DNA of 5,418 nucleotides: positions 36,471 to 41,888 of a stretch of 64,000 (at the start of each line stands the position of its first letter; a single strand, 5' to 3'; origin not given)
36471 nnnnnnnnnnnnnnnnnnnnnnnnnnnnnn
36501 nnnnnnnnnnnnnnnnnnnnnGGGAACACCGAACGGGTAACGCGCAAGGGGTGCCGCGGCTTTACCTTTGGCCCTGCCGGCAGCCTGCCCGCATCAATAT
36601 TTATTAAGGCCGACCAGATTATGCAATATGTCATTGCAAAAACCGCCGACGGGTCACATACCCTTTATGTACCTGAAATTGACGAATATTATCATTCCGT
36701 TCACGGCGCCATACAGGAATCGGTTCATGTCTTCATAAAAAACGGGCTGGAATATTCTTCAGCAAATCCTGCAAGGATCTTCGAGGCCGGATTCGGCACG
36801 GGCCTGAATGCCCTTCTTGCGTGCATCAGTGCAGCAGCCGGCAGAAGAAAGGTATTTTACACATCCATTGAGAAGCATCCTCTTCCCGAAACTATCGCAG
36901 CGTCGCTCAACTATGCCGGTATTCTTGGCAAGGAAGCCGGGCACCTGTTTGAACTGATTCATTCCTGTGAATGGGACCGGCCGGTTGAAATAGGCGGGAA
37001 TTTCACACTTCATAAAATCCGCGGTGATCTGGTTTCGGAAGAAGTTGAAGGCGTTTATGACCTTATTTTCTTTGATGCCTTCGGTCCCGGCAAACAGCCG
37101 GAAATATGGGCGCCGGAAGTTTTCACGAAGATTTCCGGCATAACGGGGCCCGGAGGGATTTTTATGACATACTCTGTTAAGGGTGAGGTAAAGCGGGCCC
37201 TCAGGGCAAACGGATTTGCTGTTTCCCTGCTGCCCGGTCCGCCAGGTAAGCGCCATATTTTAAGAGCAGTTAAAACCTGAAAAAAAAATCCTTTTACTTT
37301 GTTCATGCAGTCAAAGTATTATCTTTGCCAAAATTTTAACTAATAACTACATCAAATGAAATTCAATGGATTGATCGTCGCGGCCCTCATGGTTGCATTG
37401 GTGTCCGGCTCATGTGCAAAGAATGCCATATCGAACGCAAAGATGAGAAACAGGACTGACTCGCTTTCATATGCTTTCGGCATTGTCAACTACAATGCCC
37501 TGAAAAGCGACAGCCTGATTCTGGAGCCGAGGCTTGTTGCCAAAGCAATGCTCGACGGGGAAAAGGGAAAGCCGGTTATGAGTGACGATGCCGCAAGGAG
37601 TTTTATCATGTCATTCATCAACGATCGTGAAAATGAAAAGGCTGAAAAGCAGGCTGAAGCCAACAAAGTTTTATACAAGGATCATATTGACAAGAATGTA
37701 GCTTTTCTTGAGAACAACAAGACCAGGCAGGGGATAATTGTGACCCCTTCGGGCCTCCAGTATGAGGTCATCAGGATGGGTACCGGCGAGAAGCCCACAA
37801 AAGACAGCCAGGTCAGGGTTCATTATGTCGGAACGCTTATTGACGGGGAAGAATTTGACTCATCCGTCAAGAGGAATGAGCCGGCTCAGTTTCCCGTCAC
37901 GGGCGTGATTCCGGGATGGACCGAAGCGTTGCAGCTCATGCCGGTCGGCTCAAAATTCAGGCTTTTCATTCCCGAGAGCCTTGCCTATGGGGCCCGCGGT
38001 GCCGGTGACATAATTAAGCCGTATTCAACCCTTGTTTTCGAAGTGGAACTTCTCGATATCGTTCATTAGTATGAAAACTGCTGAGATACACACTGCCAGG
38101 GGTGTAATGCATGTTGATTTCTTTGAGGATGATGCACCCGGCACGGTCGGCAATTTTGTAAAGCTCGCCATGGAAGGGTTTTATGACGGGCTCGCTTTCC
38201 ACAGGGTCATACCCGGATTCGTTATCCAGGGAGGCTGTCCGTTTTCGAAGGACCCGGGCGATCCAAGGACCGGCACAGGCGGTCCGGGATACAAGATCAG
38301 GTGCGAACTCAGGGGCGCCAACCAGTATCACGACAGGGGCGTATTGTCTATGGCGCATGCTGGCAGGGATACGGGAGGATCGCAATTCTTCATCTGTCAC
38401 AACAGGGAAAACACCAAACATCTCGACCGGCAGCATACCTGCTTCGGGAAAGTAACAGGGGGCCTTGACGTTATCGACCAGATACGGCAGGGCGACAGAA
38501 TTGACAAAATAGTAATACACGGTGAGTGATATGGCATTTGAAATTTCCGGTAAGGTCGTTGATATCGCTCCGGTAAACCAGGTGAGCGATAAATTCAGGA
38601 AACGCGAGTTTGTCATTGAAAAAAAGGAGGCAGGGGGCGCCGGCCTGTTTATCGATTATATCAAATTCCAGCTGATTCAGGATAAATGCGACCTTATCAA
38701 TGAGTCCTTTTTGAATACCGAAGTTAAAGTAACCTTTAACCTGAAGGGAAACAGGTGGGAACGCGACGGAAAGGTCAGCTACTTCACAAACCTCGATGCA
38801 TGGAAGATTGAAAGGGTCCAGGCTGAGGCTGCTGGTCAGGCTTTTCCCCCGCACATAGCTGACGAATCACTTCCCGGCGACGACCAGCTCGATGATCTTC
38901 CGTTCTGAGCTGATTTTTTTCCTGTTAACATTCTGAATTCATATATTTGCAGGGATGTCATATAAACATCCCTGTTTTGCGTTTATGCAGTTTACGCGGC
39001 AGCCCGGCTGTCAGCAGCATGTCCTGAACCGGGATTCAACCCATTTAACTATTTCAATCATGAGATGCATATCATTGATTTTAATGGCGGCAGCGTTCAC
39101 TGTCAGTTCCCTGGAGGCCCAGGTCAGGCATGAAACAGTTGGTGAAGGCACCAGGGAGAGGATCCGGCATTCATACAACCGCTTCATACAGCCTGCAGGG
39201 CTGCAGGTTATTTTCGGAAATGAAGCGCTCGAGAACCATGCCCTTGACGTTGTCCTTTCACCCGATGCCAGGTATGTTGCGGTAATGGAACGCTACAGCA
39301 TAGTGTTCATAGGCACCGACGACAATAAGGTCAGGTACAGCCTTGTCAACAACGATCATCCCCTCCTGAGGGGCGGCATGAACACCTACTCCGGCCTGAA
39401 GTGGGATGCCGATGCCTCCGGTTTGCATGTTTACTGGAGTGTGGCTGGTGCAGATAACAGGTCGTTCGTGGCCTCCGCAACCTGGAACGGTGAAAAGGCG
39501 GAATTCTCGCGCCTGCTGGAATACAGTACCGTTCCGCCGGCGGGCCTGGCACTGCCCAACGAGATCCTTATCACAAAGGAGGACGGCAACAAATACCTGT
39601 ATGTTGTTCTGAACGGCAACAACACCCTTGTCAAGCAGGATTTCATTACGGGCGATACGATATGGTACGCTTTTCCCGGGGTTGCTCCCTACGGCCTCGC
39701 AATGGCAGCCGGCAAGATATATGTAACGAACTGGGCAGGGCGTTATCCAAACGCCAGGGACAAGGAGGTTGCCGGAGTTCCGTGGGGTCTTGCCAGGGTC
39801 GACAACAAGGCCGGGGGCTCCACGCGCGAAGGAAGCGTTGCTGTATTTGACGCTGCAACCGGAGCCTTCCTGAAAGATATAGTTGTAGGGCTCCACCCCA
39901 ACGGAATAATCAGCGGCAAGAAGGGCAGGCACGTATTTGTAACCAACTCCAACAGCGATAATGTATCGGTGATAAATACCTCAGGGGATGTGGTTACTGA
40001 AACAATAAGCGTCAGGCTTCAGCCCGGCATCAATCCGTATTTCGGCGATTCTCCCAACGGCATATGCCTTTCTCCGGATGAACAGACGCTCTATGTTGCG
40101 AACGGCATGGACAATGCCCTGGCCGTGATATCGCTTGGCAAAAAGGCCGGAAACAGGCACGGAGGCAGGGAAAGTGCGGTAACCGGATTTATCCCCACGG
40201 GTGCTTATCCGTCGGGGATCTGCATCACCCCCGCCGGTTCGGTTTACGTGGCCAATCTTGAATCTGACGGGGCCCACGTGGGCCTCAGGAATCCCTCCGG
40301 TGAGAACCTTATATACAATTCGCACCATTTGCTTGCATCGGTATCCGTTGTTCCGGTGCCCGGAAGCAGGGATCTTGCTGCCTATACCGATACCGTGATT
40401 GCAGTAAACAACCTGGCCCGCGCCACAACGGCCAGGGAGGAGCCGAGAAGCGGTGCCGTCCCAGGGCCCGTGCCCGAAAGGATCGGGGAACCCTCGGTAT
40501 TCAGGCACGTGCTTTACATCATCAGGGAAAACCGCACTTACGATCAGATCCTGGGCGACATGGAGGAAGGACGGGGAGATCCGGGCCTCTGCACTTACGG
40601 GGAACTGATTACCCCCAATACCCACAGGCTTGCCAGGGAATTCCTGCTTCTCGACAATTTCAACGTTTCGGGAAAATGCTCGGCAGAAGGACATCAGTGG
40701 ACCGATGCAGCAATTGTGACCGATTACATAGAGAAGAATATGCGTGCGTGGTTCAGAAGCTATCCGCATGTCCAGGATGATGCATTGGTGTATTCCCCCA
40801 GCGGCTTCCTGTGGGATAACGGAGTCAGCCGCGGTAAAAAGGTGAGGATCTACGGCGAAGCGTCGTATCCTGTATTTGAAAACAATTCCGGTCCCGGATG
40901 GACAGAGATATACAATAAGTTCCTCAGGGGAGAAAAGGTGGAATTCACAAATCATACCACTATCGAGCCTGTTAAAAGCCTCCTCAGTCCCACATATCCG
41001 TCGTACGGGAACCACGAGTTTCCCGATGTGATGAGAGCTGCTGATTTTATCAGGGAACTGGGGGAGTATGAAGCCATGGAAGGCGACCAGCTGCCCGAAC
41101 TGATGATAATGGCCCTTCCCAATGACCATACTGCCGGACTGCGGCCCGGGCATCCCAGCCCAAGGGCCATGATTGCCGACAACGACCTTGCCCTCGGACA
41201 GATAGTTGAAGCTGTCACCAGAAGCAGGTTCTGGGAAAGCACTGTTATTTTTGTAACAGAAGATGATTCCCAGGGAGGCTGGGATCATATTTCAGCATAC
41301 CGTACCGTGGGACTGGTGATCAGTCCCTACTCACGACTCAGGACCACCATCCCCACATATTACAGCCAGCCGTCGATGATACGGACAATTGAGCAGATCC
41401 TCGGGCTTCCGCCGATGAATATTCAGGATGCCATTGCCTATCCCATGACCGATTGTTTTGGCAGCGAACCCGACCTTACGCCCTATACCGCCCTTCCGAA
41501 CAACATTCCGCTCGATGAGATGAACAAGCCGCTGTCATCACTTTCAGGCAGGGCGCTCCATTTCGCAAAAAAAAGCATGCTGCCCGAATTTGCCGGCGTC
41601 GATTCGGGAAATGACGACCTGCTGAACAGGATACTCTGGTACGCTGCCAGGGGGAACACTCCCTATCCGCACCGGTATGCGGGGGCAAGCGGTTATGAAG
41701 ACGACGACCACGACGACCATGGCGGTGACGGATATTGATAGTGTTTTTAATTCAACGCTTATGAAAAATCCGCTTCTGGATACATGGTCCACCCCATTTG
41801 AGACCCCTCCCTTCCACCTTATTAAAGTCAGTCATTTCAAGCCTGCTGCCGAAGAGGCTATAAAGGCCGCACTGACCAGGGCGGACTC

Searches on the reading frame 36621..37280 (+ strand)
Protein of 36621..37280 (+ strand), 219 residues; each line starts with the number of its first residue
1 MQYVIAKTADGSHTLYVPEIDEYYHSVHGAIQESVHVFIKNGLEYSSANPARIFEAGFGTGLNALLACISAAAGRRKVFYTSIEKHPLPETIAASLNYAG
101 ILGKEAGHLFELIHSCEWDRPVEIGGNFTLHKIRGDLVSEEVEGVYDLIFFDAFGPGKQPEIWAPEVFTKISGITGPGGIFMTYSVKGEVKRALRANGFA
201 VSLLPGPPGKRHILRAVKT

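Call 33: search_protein_families(library=pfam, proteins=[window:36621-37280:+], max_evalue=0.000001)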
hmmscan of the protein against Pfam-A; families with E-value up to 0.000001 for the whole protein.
window:36621-37280:+ (219 aa): 1 family
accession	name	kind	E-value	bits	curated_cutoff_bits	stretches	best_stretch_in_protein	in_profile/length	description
PF05430.17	Methyltransf_30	-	6.7e-19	68.5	22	1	140-218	45-123/124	S-adenosyl-L-methionine-dependent methyltransferase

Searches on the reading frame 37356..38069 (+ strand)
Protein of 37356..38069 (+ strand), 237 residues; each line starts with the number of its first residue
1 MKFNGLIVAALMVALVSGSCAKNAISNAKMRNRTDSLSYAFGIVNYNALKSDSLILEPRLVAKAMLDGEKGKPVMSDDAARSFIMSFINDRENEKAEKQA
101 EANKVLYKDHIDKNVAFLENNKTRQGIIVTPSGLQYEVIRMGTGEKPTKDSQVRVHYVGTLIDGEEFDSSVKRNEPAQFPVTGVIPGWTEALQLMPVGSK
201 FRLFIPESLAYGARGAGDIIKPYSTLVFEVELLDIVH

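Call 33: search_protein_families(library=pfam, proteins=[window:37356-38069:+], max_evalue=0.000001)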
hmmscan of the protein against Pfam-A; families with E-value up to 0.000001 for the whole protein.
window:37356-38069:+ (237 aa): 2 families
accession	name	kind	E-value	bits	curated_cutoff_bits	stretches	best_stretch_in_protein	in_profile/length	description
PF00254.34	FKBP_C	-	5.9e-29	100.7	21.1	1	145-233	3-94/94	FKBP-type peptidyl-prolyl cis-trans isomerase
PF01346.23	FKBP_N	-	1.5e-16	61.4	22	1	35-138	2-97/97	Domain amino terminal to FKBP-type peptidyl-prolyl isomerase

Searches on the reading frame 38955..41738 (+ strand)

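Call 33: search_protein_families(library=pfam, proteins=[window:38955-41738:+], max_evalue=0.000001)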
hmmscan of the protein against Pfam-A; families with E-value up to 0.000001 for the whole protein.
window:38955-41738:+ (927 aa): 2 families
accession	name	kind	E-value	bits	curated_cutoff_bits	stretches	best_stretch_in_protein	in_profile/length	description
PF04185.19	Phosphoesterase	-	1.7e-11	44.3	23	1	730-819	250-356/356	Phosphoesterase family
PF08450.18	SGL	-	1.9e-07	31.4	26.3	1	365-438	134-205/246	SMP-30/Gluconolactonase/LRE-like region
